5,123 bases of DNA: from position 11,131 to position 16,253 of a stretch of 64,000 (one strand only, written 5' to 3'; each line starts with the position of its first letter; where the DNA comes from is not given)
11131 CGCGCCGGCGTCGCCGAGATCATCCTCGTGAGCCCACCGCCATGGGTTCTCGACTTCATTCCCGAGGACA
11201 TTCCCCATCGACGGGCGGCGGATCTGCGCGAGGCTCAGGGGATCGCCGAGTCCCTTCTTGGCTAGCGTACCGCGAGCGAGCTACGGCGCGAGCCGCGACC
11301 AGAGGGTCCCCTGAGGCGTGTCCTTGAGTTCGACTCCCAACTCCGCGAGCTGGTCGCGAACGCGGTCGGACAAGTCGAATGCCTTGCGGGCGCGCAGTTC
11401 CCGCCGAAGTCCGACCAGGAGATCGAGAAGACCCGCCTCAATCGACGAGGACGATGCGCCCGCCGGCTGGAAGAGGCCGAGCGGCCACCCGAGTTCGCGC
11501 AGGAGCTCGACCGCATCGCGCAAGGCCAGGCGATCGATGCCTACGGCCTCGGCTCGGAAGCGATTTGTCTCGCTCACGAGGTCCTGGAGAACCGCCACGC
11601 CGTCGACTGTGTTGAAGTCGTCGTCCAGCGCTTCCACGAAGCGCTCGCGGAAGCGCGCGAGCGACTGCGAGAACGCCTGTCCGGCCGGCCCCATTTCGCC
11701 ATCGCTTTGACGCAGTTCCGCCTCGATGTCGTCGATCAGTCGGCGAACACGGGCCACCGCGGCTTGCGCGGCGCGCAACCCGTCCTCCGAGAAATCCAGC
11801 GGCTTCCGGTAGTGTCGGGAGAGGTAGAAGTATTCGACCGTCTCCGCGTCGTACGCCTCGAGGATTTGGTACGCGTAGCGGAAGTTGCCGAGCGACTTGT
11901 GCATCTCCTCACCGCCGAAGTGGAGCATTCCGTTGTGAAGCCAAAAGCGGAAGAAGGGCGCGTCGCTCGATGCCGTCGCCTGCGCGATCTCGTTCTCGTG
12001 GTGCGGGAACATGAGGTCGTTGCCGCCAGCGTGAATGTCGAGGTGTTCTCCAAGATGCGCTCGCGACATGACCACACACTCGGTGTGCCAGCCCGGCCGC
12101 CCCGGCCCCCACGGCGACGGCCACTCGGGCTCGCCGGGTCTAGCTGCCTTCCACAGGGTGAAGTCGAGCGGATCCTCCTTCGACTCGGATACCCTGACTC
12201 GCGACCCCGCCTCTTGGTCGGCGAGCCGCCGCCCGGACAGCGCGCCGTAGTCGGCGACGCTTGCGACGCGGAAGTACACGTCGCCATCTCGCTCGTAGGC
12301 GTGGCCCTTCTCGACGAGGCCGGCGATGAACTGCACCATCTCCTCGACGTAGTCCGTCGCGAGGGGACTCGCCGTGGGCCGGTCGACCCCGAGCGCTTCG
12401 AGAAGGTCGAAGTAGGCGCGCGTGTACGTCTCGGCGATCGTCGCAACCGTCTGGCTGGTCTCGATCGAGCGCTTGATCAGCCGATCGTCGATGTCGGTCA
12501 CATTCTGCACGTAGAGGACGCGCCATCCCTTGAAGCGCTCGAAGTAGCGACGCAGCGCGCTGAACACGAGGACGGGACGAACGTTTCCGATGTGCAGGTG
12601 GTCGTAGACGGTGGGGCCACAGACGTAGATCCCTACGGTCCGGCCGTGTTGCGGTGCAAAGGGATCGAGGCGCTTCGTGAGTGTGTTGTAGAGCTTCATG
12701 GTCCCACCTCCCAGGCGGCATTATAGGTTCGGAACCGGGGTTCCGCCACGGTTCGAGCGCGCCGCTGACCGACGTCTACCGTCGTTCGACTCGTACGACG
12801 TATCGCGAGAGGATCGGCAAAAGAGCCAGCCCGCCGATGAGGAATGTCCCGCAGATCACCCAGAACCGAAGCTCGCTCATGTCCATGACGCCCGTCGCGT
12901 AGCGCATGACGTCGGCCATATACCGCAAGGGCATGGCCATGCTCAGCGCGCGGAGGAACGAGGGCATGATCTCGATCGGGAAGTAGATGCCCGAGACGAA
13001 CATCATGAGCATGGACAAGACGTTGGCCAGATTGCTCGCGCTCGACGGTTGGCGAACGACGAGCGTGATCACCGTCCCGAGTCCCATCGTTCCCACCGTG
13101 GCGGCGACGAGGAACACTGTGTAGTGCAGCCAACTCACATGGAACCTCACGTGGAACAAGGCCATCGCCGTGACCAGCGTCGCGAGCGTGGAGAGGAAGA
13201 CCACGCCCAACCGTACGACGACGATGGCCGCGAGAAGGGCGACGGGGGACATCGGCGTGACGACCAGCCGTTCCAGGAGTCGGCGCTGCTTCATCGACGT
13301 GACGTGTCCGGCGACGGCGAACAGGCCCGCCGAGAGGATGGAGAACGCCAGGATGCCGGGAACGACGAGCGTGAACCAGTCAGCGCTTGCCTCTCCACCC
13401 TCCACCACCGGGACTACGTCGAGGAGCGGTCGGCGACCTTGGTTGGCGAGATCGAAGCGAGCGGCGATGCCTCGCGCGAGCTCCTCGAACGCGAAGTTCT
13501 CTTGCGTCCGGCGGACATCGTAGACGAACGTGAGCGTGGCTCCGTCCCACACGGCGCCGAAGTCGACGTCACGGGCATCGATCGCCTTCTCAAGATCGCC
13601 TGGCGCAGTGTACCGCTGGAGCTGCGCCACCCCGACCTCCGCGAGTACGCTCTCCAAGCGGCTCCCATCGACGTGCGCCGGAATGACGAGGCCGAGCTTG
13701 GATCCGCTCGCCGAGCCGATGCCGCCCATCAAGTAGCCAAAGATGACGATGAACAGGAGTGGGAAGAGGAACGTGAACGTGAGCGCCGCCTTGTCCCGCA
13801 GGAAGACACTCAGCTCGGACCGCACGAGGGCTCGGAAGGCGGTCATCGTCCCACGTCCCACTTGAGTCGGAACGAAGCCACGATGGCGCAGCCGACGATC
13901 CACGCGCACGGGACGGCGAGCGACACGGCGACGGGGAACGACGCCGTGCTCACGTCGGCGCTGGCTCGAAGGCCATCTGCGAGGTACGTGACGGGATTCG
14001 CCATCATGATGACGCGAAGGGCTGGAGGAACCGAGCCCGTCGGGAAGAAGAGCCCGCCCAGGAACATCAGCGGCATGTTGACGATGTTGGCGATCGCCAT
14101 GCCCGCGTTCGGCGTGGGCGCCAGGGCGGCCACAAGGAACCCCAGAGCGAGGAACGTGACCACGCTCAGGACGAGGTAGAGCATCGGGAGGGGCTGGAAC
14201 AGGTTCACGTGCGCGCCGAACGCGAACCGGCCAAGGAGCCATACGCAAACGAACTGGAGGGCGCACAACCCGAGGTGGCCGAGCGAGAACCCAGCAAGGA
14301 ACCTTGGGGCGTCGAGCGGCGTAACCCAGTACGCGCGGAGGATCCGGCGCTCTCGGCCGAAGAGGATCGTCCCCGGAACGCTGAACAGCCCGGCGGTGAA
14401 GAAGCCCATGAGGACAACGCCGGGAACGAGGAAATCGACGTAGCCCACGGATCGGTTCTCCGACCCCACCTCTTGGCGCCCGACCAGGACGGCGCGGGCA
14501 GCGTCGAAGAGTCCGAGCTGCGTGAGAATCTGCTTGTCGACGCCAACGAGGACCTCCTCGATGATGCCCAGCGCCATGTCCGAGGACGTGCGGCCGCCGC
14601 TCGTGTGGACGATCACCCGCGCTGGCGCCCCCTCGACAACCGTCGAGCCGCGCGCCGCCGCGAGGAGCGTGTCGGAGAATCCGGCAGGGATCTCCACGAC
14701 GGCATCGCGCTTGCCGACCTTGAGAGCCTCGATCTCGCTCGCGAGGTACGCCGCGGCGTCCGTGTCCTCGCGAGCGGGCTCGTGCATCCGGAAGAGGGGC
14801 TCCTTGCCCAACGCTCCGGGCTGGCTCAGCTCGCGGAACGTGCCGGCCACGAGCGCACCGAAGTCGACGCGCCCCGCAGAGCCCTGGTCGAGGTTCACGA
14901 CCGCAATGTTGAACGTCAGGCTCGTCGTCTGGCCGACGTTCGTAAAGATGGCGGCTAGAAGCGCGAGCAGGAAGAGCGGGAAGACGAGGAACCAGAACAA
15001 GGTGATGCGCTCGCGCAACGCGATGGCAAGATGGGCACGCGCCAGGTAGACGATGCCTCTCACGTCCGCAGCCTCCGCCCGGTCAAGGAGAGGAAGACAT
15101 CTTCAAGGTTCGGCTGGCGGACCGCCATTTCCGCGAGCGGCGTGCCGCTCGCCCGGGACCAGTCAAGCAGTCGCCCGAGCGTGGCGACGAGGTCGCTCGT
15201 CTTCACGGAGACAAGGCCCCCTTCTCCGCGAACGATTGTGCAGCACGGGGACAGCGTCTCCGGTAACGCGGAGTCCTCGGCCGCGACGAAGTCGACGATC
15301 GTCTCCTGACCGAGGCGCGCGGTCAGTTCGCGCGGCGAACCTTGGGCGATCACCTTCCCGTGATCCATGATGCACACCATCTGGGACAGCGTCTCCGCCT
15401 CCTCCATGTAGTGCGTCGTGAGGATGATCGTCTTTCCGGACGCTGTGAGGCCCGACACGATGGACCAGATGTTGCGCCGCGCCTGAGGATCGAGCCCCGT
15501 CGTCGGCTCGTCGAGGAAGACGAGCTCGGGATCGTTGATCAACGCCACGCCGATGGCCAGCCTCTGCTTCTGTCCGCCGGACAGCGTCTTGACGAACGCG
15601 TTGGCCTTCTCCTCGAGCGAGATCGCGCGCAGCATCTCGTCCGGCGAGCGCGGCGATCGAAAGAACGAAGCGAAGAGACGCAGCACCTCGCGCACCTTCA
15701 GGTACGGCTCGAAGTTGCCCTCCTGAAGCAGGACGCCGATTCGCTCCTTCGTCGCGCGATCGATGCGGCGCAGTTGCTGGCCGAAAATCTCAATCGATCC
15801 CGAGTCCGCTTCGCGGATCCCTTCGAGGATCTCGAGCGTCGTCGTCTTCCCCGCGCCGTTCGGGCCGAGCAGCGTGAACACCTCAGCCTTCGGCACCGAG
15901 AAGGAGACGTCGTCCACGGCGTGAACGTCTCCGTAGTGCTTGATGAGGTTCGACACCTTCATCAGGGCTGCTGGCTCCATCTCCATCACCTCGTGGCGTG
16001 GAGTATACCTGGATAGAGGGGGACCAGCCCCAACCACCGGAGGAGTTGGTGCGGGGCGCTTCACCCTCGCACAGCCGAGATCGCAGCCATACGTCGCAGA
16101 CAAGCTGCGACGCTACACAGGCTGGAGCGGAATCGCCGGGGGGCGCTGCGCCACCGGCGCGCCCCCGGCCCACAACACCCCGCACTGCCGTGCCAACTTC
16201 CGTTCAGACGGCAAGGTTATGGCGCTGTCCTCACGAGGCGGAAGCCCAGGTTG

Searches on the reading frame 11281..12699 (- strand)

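Call 71: search_protein_families(library=pfam, proteins=[window:11281-12699:-], max_evalue=0.00001)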
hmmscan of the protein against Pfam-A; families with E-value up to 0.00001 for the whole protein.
window:11281-12699:- (472 aa): 2 families
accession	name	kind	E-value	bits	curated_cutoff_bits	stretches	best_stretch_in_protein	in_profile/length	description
PF01406.26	tRNA-synt_1e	-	4.8e-115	384.5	27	1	14-312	2-300/301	tRNA synthetases class I (C) catalytic domain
PF09190.17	DALR_2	-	1.6e-12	48.2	22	1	353-411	1-57/57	DALR domain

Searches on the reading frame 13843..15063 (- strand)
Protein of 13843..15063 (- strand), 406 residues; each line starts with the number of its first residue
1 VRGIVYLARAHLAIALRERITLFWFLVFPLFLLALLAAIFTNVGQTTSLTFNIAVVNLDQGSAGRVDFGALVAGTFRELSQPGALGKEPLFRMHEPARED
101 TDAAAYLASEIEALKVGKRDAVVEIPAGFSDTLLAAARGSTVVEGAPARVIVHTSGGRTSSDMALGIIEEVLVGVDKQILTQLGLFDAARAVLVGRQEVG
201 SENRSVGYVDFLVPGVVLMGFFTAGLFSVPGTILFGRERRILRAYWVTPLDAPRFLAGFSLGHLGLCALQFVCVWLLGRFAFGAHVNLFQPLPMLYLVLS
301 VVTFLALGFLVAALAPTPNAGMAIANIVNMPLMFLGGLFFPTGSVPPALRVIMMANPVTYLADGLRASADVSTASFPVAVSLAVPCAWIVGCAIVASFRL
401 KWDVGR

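Call 71: search_protein_families(library=pfam, proteins=[window:13843-15063:-], max_evalue=0.00001)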
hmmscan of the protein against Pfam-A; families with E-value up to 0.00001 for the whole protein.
window:13843-15063:- (406 aa): 2 families
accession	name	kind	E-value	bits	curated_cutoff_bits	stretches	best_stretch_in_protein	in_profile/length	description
PF12698.13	ABC2_membrane_3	-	8.3e-34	117.6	31.6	1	20-396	2-345/347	ABC-2 family transporter protein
PF01061.29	ABC2_membrane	-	3.4e-21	76.2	26.9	1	208-367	51-208/211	ABC-2 type transporter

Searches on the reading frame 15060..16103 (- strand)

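Call 71: search_protein_families(library=pfam, proteins=[window:15060-16103:-], max_evalue=0.00001)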
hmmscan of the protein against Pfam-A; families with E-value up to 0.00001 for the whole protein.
window:15060-16103:- (347 aa): 2 families
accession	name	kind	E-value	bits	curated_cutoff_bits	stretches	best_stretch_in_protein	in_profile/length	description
PF00005.33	ABC_tran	-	1.1e-30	107.5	25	1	64-202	2-137/137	ABC transporter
PF13304.12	AAA_21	-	4.1e-14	53.8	27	1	174-231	238-298/304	AAA domain, putative AbiEii toxin, Type IV TA system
